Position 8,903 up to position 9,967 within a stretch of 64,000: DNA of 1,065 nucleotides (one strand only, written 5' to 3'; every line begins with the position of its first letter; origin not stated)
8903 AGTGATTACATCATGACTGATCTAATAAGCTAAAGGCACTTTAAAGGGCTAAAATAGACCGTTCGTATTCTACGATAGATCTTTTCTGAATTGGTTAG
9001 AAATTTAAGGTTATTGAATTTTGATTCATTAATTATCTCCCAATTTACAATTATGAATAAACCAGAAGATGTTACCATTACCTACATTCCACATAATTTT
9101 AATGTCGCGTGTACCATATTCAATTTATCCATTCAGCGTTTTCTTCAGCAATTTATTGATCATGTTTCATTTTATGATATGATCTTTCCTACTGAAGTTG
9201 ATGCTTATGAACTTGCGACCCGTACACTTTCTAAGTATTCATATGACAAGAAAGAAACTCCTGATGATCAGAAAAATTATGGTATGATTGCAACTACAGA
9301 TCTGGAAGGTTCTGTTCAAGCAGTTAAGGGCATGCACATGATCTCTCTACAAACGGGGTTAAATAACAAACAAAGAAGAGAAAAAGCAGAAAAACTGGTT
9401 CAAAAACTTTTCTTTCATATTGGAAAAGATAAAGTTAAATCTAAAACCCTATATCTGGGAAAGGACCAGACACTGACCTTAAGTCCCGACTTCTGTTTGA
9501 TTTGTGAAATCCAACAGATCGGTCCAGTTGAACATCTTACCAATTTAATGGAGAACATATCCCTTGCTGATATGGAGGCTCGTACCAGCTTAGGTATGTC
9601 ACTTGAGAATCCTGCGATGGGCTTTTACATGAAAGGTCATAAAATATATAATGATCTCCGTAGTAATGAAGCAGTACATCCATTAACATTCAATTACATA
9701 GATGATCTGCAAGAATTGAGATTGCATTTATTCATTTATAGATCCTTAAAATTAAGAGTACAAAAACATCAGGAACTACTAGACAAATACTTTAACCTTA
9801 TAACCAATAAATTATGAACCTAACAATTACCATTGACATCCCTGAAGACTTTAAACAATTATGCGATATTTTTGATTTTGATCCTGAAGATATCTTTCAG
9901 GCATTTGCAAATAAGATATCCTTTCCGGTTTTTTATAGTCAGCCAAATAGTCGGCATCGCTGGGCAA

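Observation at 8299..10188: XRE regulator plus a coupled gene pair built from three copies of one unknown, possibly ribbon-helix-helix-like unit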

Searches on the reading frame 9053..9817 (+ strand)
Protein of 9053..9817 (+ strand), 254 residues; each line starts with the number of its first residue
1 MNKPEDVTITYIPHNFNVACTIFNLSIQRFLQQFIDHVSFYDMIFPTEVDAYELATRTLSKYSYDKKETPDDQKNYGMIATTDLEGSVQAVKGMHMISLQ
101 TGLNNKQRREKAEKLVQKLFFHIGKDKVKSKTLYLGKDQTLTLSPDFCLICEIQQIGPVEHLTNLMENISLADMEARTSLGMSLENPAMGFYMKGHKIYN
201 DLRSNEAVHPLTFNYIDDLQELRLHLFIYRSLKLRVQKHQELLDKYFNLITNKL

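Call 3: search_protein_families(library=pfam, proteins=[window:9053-9817:+], max_evalue=1)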
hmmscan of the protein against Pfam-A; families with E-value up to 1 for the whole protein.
window:9053-9817:+ (254 aa): 0 families

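Call 4: search_protein_families(library=ncbifam, proteins=[window:9053-9817:+], max_evalue=1)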
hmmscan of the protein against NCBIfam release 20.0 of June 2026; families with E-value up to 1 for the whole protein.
window:9053-9817:+ (254 aa): 0 families

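Call 5: search_protein_families(library=padloc, proteins=[window:9053-9817:+], max_evalue=1)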
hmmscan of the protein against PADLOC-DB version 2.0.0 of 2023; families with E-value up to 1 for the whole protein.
window:9053-9817:+ (254 aa): 0 families

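Call 6: search_protein_families(library=phrogs, proteins=[window:9053-9817:+], max_evalue=1)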
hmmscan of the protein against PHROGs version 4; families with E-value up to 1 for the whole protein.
window:9053-9817:+ (254 aa): 3 families
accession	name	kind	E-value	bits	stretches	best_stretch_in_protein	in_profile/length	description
phrog_6802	-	unknown function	0.036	15.3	1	14-44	36-68/122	-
phrog_372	-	tail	0.091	12.4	1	35-101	657-725/743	tail protein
phrog_32667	-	unknown function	0.11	13.5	1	62-86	42-66/76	-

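Call 7: find_homologous_proteins(query=window:9053-9817:+)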
Query window:9053-9817:+ (254 aa): 11 proteins with E <= 0.001 among 216 candidates.
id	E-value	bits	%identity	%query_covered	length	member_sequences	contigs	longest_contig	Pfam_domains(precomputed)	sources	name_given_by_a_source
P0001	2.9e-166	569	100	100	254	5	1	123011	-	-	-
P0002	4.2e-117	408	73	99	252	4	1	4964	-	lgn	-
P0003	6.1e-96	339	61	98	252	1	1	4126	-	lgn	-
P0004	3.1e-95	336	61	99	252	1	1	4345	-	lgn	-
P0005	9.6e-90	318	60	99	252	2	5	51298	-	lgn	-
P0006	2.8e-85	304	53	99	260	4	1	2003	-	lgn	-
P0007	1.6e-83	298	54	99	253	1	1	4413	-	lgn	-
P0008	4.8e-83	297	55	98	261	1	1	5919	-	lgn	-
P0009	1.2e-82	295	54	99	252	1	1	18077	-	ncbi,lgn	-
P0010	1.2e-56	210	43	100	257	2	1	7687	-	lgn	-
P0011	8.3e-47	178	41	99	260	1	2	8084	-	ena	-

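Call 15: find_encoding_contigs(protein=P0005, flank=6000, max_places=3)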
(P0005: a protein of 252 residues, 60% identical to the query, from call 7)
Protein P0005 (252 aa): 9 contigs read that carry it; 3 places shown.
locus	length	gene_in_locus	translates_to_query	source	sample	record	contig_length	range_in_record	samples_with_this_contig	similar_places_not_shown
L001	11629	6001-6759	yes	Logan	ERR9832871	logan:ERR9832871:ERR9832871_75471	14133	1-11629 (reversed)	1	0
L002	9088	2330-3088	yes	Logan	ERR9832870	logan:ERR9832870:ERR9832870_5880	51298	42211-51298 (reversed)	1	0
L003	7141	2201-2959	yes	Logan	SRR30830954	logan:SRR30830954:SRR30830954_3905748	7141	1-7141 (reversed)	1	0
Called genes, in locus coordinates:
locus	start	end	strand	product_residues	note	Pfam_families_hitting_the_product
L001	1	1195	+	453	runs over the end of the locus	PF10091:Glycoamylase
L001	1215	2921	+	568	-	PF04616:Glyco_hydro_43, PF00754:F5_F8_type_C, PF22633:F5_F8_type_C_2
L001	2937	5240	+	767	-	PF00933:Glyco_hydro_3, PF01915:Glyco_hydro_3_C, PF14310:Fn3-like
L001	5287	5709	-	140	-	-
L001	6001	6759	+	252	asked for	-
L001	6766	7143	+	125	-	-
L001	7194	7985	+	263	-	PF00756:Esterase, PF02230:Abhydrolase_2, PF12146:Hydrolase_4 (faint), PF01738:DLH, PF00326:Peptidase_S9 (weak)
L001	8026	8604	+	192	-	PF04542:Sigma70_r2, PF08281:Sigma70_r4_2, PF00196:GerE (weak), PF04545:Sigma70_r4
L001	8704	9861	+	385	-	PF04773:FecR, PF16344:FecR_C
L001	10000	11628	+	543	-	?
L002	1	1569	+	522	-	?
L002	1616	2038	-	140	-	-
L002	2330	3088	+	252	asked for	-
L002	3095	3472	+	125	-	-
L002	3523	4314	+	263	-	PF00756:Esterase, PF02230:Abhydrolase_2, PF12146:Hydrolase_4 (faint), PF01738:DLH, PF00326:Peptidase_S9 (weak)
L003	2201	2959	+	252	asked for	-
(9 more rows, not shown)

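Call 16: find_encoding_contigs(protein=P0009, flank=6000, max_places=3)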
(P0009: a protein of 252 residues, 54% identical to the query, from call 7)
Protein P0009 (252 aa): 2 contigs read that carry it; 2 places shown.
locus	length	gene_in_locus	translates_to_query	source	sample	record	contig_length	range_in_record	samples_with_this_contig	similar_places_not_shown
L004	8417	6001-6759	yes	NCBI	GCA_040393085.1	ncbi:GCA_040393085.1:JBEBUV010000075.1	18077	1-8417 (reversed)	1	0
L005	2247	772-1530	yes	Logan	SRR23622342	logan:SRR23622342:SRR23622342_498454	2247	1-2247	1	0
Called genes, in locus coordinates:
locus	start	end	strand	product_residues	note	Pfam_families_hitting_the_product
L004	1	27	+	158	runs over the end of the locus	PF01814:Hemerythrin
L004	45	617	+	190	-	PF03167:UDG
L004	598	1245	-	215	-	PF04542:Sigma70_r2, PF08281:Sigma70_r4_2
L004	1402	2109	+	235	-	PF00175:NAD_binding_1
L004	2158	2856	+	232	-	PF01227:GTP_cyclohydroI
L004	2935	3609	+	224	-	PF00160:Pro_isomerase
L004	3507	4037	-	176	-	-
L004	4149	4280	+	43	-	-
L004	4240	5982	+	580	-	-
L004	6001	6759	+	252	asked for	-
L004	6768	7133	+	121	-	-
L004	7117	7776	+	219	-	PF10988:DUF2807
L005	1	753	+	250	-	?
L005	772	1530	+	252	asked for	-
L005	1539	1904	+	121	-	-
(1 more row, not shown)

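Call 17: find_encoding_contigs(protein=P0011, flank=6000, max_places=3)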
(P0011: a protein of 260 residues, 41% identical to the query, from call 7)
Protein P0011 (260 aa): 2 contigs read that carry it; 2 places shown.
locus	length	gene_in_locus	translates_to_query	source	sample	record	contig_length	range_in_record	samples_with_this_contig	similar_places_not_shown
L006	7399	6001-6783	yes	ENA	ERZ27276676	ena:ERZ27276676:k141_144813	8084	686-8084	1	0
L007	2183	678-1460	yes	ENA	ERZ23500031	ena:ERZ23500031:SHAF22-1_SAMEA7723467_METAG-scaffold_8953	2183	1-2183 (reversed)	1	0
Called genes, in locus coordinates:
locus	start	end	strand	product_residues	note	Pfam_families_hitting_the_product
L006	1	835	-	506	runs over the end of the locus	?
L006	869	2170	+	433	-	PF01225:Mur_ligase (weak), PF08245:Mur_ligase_M, PF02875:Mur_ligase_C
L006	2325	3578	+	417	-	PF25989:YknX_C (faint), PF25967:RND-MFP_C (weak)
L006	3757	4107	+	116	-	-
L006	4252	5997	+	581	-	PF05168:HEPN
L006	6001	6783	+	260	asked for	-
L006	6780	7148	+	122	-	-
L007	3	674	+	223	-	?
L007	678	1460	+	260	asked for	-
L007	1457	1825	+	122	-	-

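Call 18: find_encoding_contigs(protein=P0010, flank=6000, max_places=3)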
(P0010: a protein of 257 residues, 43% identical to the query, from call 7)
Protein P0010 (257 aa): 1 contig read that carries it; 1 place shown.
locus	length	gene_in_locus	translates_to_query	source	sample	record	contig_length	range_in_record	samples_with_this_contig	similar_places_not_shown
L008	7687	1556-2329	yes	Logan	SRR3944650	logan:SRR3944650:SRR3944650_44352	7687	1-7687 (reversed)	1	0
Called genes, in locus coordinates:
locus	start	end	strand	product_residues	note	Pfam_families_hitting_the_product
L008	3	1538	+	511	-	?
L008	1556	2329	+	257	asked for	-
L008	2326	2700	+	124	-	-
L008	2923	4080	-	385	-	PF13173:AAA_14, PF13635:DUF4143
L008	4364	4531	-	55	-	PF10164:BRI3 (weak)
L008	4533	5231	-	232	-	PF00005:ABC_tran, PF13304:AAA_21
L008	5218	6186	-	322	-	-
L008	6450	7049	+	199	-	PF04542:Sigma70_r2, PF08281:Sigma70_r4_2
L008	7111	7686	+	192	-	?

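Call 19: search_protein_families(library=pfam, proteins=[L004:4240-5982:+, L006:4252-5997:+, L008:3-1538:+, L004:6768-7133:+, L006:6780-7148:+, L008:2326-2700:+, L001:5287-5709:-], max_evalue=0.1)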
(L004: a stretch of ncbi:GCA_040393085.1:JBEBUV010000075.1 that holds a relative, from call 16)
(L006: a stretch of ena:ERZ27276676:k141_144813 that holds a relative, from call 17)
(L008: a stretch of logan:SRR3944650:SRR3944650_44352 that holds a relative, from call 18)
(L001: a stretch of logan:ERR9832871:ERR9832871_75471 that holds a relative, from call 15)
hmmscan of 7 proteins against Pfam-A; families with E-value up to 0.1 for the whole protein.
L004:4240-5982:+ (580 aa): 1 family
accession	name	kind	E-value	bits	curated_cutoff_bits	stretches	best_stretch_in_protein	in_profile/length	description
PF05168.19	HEPN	-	0.00019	22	22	1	128-218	7-89/117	HEPN domain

L006:4252-5997:+ (581 aa): 2 families
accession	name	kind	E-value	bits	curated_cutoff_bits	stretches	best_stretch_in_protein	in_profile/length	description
PF05168.19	HEPN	-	1.4e-10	41.8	22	1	131-244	10-115/117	HEPN domain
PF13559.11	DUF4129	-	0.091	13.3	24.8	0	506-541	34-68/69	Domain of unknown function (DUF4129)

L008:3-1538:+ (511 aa): 1 family
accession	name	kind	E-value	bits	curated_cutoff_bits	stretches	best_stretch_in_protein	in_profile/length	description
PF05168.19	HEPN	-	1.8e-11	44.7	22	2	50-162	10-114/117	HEPN domain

L004:6768-7133:+ (121 aa): 0 families

L006:6780-7148:+ (122 aa): 0 families

L008:2326-2700:+ (124 aa): 0 families

L001:5287-5709:- (140 aa): 2 families
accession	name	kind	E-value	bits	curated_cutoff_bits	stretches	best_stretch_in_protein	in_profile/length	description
PF01381.28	HTH_3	-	3.8e-05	24.1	23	1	13-66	1-53/55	Helix-turn-helix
PF13560.12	HTH_31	-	0.042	14.6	27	1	10-66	3-59/64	Helix-turn-helix domain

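Call 20: search_protein_families(library=padloc, proteins=[L004:4240-5982:+, L006:4252-5997:+, L008:3-1538:+], max_evalue=0.1)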
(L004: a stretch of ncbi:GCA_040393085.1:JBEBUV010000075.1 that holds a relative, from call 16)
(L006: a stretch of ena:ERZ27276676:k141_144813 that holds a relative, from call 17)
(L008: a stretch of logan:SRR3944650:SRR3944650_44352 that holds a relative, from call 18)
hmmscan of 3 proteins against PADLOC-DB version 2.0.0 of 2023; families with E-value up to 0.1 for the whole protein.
L004:4240-5982:+ (580 aa): 0 families

L006:4252-5997:+ (581 aa): 0 families

L008:3-1538:+ (511 aa): 0 families

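Call 22: predict_structure(alignment_id=A1)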
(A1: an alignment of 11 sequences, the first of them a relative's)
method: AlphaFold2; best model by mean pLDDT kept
length: 254 residues; sequences in the alignment: 11
mean_pLDDT: 74.2   pTM: 0.73
mean pLDDT of the five models: 74.2, 60.3, 54.7, 49.7, 47.4
residues with pLDDT >= 90: 28; 70-90: 148; 50-70: 52; < 50: 26
segments of 3 or more residues with pLDDT < 50: 1-4, 61-78, 203-205
pLDDT, mean of each block of 10 residues (from residue 1): 57 89 85 80 60 56 38 39 69 75 80 82 66 81 84 78 86 87 74 74 59 87 85 92 93 71
secondary structure, 60 per line:
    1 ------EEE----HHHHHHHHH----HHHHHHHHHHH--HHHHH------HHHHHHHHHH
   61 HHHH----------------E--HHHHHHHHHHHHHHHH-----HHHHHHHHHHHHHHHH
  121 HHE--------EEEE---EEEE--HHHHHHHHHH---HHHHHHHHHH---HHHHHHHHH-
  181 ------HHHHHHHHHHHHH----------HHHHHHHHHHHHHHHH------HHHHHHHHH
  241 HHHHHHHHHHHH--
elements in order: E7-9 H14-22 H27-37 H40-44 H51-64 H84-99 H105-122 E132-135 E139-142 H145-154 H158-167 H171-179 H187-199 H210-225 H232-252

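Call 25: search_protein_representatives(alignment_id=A1)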
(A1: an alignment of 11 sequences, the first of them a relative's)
Query: 11 sequences, 253 profile positions. Proteins with E-value up to 0.001 (for the whole library): 81; up to 1e-10: 50; up to 1e-30: 24. The best 81 are listed.
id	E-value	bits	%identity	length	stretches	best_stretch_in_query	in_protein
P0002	5.6e-121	419.6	-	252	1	1-252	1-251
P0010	4.4e-112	390.4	-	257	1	1-253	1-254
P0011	7.4e-109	379.8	-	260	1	1-253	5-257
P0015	2.2e-77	276.7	-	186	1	6-190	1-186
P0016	4.5e-54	200.4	-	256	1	12-251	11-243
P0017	7.9e-50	186.4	-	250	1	11-252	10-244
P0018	8.4e-44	166.7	-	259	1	9-252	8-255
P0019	4.5e-42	161.0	-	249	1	4-251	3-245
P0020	1.7e-40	155.9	-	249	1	8-252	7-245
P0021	3.0e-40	155.0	-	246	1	5-250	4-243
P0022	3.9e-40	154.7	-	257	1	6-252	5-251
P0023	1.1e-39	153.3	-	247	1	9-250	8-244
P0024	1.2e-39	153.1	-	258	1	12-251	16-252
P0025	8.3e-39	150.3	-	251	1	3-252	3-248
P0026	2.6e-38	148.7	-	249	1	9-252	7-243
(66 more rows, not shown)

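Call 26: fold_search(model_id=the predicted structure, library=pdb)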
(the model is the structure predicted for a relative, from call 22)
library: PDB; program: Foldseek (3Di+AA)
matches with E <= 10: 134; with E <= 0.001: 0
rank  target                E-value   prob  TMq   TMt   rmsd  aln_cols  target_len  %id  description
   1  4hv6_B                1.1e+00  0.13  0.14  0.23  15.5       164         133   15  Structure of MNTR H77A mutant in apo- and mn-bound forms (released 2012-11-21)
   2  2f5f_B                1.1e+00  0.09  0.12  0.19  16.0       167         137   15  Bacillus subtilis manganese transport regulator (MNTR) bound to manganese, AC conformation, pH 8.5 (released 2006-03-07)
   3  5h6i_A                1.2e+00  0.08  0.16  0.18  18.7       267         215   11  Crystal Structure of GBS CAMP Factor (released 2017-11-22)
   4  2f5f_A                1.4e+00  0.09  0.13  0.20  16.7       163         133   18  Bacillus subtilis manganese transport regulator (MNTR) bound to manganese, AC conformation, pH 8.5 (released 2006-03-07)
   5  5h6i_B                1.5e+00  0.08  0.16  0.18  20.1       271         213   11  Crystal Structure of GBS CAMP Factor (released 2017-11-22)
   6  2ev6_A                1.6e+00  0.07  0.12  0.17  17.0       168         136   17  Bacillus subtilis manganese transport regulator (MNTR) bound to zinc (released 2006-03-07)
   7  6kta_B                1.8e+00  0.09  0.13  0.21  16.2       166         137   13  Crystal structure of B. halodurans MntR in apo form (released 2019-12-04)
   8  6kta_A                1.9e+00  0.08  0.13  0.21  15.9       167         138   14  Crystal structure of B. halodurans MntR in apo form (released 2019-12-04)
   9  1zw2_A                1.9e+00  0.05  0.15  0.15  17.8       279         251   10  Vinculin Head (0-258) in Complex with the Talin Rod residues 2345-2369 (released 2005-09-20)
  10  1xwj_A                2.0e+00  0.06  0.16  0.16  17.0       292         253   11  Vinculin head (1-258) in complex with the talin vinculin binding site 3 (1945-1969) (released 2005-10-11)
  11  9c4c_F                2.1e+00  0.07  0.12  0.20  16.1       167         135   16  The structure of two MntR dimers bound to the native mnep promoter sequence (released 2024-08-14)
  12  5q0n_C                2.1e+00  0.05  0.13  0.14  18.9       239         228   10  Ligand binding to FARNESOID-X-RECEPTOR (released 2017-07-05)
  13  3zdl_A                2.2e+00  0.06  0.15  0.15  17.2       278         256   10  Vinculin head (1-258) in complex with a RIAM fragment (released 2013-02-13)
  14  4pdy                  2.4e+00  0.03  0.14  0.12  21.8       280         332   14  Crystal structure of aminoglycoside phosphotransferase from Alicyclobacillus acidocaldarius subsp. acidocaldarius DSM 44 (released 2014-05-07)
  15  2m6u_MODEL_1_A        2.5e+00  0.33  0.19  0.43   7.0        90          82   12  NMR Structure of CbpAN from Streptococcus pneumoniae (released 2014-04-16)
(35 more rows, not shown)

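Call 29: search_solved_structures(query=A3, max_evalue=10)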
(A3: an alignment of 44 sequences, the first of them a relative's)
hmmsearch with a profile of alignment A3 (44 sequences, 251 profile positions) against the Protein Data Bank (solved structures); distinct sequences matched with E-value up to 10: 13.
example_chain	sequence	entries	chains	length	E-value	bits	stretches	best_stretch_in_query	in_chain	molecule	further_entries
7pv7_D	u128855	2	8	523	0.033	17.4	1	201-247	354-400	Response regulator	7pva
7pvk_A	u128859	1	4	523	0.033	17.4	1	201-247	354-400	Response regulator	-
8ted_A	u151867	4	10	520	0.059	16.6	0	194-239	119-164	Response regulator receiver protein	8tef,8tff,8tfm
8thp_A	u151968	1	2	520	0.059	16.6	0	194-239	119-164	Response regulator receiver protein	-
8p6f_A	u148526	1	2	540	0.063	16.5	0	194-239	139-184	Response regulator receiver domain-containing protein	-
5j2l_B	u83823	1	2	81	0.53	13.4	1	66-128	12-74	protein design 2L4HC2_11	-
6u1s_A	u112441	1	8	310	0.73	13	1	47-120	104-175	de novo designed 16-helix transmembrane nanopore, TMHC8_R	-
9syr_Lf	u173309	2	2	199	1.3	12.2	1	200-242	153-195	Large ribosomal subunit protein uL13 | 60S ribosomal protein L13a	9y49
6qzp_LO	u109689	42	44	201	1.3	12.2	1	200-242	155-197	60S ribosomal protein L13a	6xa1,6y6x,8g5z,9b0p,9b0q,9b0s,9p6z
4v5z_Bj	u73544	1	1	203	1.3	12.2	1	200-242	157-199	60S ribosomal protein L13a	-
9y4g_CO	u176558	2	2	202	1.3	12.2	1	200-242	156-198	60S ribosomal protein L13a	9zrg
22tu_LO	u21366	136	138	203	1.3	12.2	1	200-242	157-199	60S ribosomal protein L13a | 60S RIBOSOMAL PROTEIN UL13 | uL13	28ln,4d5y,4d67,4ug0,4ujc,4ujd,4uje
5cwp_A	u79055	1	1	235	7.8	9.6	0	51-123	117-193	Designed helical repeat protein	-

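Call 31: find_related_loci(query=A1, collection=genome_contigs, flank=8000)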
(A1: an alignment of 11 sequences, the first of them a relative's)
Query A1 (254 aa) in genome_contigs; peptide patterns used: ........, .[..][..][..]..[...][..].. (x = any residue, [..] = any of these).
42 stretches matched a pattern; 16 encode a relative of the query (tblastn E <= 1e-3); 16 distinct loci.
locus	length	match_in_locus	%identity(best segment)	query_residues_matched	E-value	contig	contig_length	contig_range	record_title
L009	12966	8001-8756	71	1-252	2e-122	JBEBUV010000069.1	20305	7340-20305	MAG: Pedobacter hiemivivus isolate T2.bin.227 NODE_8915_length_20305_cov_14.714370, whole genome shotgun sequence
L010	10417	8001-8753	54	1-251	6e-87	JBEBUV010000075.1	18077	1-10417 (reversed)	MAG: Pedobacter hiemivivus isolate T2.bin.227 NODE_10701_length_18077_cov_14.369326, whole genome shotgun sequence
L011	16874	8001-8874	36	3-247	5e-41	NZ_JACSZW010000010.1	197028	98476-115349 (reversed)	Pedobacter sp. N36a NODE_10_length_197028_cov_56.9114, whole genome shotgun sequence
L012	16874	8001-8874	35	3-248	2e-40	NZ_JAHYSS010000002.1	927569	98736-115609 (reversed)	Pedobacter polysacchareus strain ZS13-49 scaffold2, whole genome shotgun sequence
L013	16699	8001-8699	35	12-250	2e-39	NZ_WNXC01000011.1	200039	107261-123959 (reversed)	Pedobacter gandavensis strain LMG 31462 NODE_11_length_200039_cov_19.998141, whole genome shotgun sequence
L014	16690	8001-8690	36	12-247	1e-37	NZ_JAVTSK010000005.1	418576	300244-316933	Pedobacter gandavensis strain MADA_278 contig_0005, whole genome shotgun sequence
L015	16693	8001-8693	35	12-248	9e-37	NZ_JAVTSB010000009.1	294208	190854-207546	Pedobacter gandavensis strain S8_12.1 contig_0009, whole genome shotgun sequence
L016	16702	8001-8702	35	8-247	1e-36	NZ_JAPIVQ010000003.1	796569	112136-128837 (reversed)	Pedobacter sp. PLR pedobacter_sp._PLR_contig_3, whole genome shotgun sequence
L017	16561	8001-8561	34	1-193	2e-15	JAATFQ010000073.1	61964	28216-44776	MAG: Sphingobacteriales bacterium isolate bin_233 k141_627878, whole genome shotgun sequence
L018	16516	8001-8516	31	16-193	1e-11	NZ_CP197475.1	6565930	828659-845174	Pedobacter sp. AW31-3R chromosome, complete genome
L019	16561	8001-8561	28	1-193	2e-10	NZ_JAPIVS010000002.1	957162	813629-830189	Pedobacter sp. MC2016-15 P.sp.MC2016-15_contig_2, whole genome shotgun sequence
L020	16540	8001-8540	25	5-190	2e-10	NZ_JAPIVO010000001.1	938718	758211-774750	Pedobacter sp. MR2016-24 P.sp.MR2016-24_contig_1, whole genome shotgun sequence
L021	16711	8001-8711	26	14-254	3e-10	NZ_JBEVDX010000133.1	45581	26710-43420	MAG: Pedobacter sp. isolate T2R1BO_autometa_bin_02 T2R1BO_autometa_bin_02_k133_8464683, whole genome shotgun sequence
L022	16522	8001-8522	26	14-192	1e-9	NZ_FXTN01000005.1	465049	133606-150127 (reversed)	Pedobacter westerhofensis strain DSM 19036, whole genome shotgun sequence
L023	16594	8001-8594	26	1-201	5e-7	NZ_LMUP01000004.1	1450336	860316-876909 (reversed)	Pedobacter sp. L105 NODE_4_length_1450250_cov_9.183602, whole genome shotgun sequence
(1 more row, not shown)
